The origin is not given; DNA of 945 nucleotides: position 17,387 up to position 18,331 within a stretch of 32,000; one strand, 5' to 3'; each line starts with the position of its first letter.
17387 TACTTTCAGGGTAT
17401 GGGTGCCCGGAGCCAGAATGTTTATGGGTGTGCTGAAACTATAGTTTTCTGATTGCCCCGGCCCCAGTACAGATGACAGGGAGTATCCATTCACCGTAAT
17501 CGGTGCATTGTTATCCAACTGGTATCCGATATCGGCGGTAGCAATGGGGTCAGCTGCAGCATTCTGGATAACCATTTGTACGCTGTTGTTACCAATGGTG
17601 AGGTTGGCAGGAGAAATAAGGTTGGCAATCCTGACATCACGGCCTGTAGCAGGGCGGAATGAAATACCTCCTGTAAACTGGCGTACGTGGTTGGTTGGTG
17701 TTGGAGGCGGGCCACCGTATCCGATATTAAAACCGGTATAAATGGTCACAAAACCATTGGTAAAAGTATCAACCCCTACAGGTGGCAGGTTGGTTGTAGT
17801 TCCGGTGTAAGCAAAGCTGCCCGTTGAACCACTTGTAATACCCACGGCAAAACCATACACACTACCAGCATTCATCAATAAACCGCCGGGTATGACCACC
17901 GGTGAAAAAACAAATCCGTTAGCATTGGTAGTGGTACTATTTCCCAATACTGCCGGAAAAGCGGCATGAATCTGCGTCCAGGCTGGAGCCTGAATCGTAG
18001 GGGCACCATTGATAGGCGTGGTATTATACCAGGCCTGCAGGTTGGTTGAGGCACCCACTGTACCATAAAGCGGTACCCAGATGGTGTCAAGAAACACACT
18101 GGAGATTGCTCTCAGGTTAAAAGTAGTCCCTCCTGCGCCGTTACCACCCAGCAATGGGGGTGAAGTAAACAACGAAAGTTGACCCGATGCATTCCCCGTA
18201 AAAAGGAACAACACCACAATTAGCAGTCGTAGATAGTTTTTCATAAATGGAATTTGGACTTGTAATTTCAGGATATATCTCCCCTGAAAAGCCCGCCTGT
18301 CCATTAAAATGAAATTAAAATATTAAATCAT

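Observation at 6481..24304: Tandem array of three ~1900-2000-aa paralogous T9SS cargo genes of unknown function, occupying 56% of the window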

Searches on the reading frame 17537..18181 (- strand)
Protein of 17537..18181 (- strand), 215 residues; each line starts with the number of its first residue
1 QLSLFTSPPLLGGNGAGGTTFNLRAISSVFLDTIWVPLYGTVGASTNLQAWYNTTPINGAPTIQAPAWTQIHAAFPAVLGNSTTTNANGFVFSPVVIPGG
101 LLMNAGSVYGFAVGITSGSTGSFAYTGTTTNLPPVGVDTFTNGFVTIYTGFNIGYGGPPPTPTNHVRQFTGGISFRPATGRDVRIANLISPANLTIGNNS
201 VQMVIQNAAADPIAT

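Call 66: search_protein_families(library=pfam, proteins=[window:17537-18181:-], max_evalue=1)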
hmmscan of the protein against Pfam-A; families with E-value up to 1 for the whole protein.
window:17537-18181:- (215 aa): 0 families
